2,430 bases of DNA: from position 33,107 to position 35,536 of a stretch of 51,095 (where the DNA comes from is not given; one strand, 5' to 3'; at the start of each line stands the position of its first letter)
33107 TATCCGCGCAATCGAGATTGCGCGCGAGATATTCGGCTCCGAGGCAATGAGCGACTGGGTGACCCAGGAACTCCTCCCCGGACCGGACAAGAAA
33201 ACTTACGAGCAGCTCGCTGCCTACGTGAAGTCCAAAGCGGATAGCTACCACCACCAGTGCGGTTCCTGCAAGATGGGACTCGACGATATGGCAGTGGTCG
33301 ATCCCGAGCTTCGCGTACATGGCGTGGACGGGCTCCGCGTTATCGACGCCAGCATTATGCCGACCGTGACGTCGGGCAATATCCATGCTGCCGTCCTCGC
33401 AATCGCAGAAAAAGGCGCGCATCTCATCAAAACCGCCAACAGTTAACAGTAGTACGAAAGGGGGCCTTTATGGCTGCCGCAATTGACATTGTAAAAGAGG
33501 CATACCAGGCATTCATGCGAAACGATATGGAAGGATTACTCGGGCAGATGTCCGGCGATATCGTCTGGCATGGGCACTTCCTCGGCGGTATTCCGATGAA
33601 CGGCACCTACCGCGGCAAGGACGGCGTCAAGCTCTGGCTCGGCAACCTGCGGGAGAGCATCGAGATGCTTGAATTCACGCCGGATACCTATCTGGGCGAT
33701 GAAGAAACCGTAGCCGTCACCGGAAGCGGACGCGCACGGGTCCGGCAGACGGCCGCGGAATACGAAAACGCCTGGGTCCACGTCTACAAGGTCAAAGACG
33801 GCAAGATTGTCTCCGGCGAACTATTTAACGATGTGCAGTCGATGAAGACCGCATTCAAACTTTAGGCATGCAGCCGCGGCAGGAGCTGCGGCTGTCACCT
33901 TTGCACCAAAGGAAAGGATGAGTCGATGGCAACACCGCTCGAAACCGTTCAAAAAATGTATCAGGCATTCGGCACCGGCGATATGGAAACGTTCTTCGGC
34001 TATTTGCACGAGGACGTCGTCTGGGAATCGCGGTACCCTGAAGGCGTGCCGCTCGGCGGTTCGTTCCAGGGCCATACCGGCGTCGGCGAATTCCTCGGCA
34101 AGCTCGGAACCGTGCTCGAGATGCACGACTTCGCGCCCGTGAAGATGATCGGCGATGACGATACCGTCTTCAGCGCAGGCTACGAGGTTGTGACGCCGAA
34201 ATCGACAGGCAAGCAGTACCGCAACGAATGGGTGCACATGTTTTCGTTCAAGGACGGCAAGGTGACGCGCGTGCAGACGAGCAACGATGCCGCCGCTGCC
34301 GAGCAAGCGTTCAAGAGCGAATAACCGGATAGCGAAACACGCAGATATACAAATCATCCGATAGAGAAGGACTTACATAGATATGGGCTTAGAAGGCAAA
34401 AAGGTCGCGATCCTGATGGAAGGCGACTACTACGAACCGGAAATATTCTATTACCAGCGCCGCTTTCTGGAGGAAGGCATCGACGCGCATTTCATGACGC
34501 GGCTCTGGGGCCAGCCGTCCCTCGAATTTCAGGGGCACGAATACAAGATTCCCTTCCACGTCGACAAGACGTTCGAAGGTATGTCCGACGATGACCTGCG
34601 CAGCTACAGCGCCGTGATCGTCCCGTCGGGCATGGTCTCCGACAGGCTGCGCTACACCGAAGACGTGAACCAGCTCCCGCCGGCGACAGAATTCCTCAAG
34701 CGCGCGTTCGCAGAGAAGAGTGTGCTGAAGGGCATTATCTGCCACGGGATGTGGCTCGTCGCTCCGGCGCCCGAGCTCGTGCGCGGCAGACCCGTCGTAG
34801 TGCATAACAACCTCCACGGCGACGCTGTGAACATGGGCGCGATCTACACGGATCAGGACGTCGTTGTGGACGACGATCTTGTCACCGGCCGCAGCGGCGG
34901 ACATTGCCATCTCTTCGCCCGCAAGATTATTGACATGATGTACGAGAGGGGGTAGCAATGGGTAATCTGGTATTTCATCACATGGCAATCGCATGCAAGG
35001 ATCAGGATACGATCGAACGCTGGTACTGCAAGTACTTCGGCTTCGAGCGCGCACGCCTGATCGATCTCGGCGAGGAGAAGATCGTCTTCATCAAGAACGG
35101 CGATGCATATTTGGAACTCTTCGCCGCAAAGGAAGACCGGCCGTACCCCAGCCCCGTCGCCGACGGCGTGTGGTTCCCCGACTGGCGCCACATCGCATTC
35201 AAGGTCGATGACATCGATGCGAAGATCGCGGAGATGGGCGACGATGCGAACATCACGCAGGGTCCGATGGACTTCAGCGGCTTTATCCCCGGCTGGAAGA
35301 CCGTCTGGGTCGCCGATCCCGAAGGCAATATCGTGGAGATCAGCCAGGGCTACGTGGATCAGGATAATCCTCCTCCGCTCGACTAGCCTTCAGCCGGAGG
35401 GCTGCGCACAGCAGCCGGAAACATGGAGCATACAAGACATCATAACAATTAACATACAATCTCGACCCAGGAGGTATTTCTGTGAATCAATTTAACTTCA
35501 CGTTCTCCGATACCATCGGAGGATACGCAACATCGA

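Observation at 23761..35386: Twelve-kb gene set saturated with NTF2/SnoaL-fold proteins and carrying its own porin: an uncharacterised pathway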

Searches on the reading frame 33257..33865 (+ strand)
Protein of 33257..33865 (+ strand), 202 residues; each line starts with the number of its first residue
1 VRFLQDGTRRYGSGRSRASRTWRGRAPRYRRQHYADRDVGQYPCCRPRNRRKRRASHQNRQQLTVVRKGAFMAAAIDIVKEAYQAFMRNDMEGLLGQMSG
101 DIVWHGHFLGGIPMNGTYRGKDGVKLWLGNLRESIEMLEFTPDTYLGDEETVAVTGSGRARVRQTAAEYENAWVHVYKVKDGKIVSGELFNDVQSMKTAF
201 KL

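Call 4: search_protein_families(library=pfam, proteins=[window:33257-33865:+], max_evalue=0.01)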
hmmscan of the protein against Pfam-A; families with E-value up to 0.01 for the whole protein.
window:33257-33865:+ (202 aa): 1 family
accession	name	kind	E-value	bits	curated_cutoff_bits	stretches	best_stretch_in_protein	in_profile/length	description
PF12680.13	SnoaL_2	-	1e-15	58.6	27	1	79-186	1-101/102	SnoaL-like domain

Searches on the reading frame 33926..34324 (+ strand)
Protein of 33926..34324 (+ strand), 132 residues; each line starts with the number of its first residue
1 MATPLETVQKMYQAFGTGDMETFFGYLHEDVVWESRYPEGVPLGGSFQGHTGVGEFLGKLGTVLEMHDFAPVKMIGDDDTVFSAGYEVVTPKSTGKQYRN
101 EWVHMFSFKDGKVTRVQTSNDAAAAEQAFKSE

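Call 5: search_protein_families(library=pfam, proteins=[window:33926-34324:+], max_evalue=0.01)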
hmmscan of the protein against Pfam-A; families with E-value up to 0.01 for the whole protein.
window:33926-34324:+ (132 aa): 2 families
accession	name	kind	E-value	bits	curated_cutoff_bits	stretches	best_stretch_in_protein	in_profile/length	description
PF12680.13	SnoaL_2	-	1e-16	61.8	27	1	8-116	1-102/102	SnoaL-like domain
PF07366.18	SnoaL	-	0.00078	19.7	28.4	0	7-127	2-124/126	SnoaL-like polyketide cyclase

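Call 94: search_protein_families(library=ncbifam, proteins=[window:33926-34324:+], max_evalue=0.0001)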
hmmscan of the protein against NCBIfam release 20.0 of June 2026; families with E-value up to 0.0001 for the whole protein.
window:33926-34324:+ (132 aa): 1 family
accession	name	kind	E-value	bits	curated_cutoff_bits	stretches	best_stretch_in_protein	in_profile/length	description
NF033407.1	SnoaL_meth_ester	subfamily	4.4e-05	23.3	200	0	1-32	1-32/144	SnoaL/DnrD family polyketide biosynthesis methyl ester cyclase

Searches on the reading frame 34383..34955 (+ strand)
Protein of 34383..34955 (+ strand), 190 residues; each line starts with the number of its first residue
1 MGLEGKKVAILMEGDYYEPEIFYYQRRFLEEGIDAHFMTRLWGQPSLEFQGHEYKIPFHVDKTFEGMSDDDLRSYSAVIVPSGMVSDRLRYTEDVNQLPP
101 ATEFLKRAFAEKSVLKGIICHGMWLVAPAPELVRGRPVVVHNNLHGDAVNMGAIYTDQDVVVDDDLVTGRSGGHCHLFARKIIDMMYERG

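Call 5: search_protein_families(library=pfam, proteins=[window:34383-34955:+], max_evalue=0.01)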
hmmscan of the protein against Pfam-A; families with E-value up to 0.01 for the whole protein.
window:34383-34955:+ (190 aa): 1 family
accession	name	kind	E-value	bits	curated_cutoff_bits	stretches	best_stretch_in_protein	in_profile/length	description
PF01965.30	DJ-1_PfpI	-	1.3e-16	61.3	26.6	1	6-184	1-164/165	DJ-1/PfpI family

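Call 58: search_solved_structures(query=window:34383-34955:+, max_evalue=0.00001, show_alignments=1)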
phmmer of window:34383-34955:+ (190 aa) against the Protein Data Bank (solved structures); distinct sequences matched with E-value up to 0.00001: 14.
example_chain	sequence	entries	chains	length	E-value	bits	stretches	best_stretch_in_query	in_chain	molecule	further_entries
8r3n_B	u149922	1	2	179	4.3e-15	59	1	2-186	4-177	Protease PfpI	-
3fse_A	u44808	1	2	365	1.8e-10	43.9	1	6-185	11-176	two-domain protein containing DJ-1/ThiJ/PfpI-like and ferritin-like domains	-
3l18_A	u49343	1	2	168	3.7e-10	42.9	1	7-186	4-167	Intracellular protease I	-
1g2i_A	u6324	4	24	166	4.8e-10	42.5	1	7-185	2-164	PROTEASE I | Deglycase PH1704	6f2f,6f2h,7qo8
6hf6_A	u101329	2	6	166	1e-08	38.2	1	7-185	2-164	Deglycase PH1704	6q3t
4y0n_A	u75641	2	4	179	2.4e-08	37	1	6-185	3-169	Uncharacterized protein SAV1875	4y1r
4y1f_A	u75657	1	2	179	3.1e-08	36.6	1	61-185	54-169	Uncharacterized protein SAV1875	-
4y1g_A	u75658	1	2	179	3.3e-08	36.5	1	65-185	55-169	Uncharacterized protein SAV1875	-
5tw0_A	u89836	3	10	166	1e-07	34.9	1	16-185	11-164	Peptidase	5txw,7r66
1oi4_A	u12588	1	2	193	1.5e-07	34.4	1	5-183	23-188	HYPOTHETICAL PROTEIN YHBO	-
4y1e_A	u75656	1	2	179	1.1e-06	31.5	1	6-185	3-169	Uncharacterized protein SAV1875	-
4ge3_A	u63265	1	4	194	3.3e-06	30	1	67-186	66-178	Uncharacterized protein C22E12.03c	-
4qyt_A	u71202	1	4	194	5.1e-06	29.4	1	67-186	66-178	Uncharacterized protein C22E12.03c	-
4ge0_A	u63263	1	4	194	7.7e-06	28.8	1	67-186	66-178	Uncharacterized protein C22E12.03c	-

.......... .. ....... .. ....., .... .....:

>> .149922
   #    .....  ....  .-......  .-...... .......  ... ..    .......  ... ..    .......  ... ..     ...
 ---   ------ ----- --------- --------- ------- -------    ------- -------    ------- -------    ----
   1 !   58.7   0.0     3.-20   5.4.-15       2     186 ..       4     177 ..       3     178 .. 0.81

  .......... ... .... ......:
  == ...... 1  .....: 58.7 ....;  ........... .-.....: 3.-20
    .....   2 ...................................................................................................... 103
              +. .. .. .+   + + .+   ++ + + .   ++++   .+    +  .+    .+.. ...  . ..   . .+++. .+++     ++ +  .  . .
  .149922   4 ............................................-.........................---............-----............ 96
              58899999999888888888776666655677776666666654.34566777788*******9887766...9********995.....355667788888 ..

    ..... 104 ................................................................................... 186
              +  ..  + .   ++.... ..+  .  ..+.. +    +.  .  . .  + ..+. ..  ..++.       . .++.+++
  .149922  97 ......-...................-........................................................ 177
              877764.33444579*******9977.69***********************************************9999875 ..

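Call 94: search_protein_families(library=ncbifam, proteins=[window:34383-34955:+], max_evalue=0.0001)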
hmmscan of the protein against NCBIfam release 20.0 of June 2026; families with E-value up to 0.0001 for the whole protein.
window:34383-34955:+ (190 aa): 2 families
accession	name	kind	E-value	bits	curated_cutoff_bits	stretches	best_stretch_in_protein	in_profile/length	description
TIGR01382.1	PfpI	subfamily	1.1e-18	67.4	139.05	1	7-185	1-167/169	DJ-1/PfpI/YhbO family deglycase/protease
NF040823.1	deglyc_PfpI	equivalog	1.6e-11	44.4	330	1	7-185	2-164/166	deglycase PfpI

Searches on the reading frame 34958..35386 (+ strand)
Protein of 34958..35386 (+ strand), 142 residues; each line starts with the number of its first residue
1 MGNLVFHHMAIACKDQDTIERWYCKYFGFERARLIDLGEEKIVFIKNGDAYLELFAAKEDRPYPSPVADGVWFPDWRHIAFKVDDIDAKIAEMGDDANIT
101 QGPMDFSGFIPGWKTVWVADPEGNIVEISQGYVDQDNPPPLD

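Call 5: search_protein_families(library=pfam, proteins=[window:34958-35386:+], max_evalue=0.01)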
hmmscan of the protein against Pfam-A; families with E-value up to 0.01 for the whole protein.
window:34958-35386:+ (142 aa): 3 families
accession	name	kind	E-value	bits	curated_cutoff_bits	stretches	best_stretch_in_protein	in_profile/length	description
PF00903.31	Glyoxalase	-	3e-13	50.7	20.6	1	6-128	2-121/121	Glyoxalase/Bleomycin resistance protein/Dioxygenase superfamily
PF13669.12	Glyoxalase_4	-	7.3e-09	36.3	27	1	7-95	1-88/109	Glyoxalase/Bleomycin resistance protein/Dioxygenase superfamily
PF13468.12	Glyoxalase_3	-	1.8e-05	25.3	25.1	1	6-121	1-123/176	Glyoxalase-like domain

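Call 94: search_protein_families(library=ncbifam, proteins=[window:34958-35386:+], max_evalue=0.0001)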
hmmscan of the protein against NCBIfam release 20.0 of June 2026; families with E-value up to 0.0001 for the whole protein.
window:34958-35386:+ (142 aa): 3 families
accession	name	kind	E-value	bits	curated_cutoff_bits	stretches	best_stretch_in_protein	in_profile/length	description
NF050075.1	SMU1112c_YaeR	equivalog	1.2e-09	38.4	140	1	6-128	4-123/125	SMU1112c/YaeR family gloxylase I-like metalloprotein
TIGR03081.1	metmalonyl_epim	equivalog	2e-08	34.8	114.95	1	6-95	2-93/129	methylmalonyl-CoA epimerase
NF008551.0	PRK11478.1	equivalog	4.7e-06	27.1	148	1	5-128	6-126/129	VOC family protein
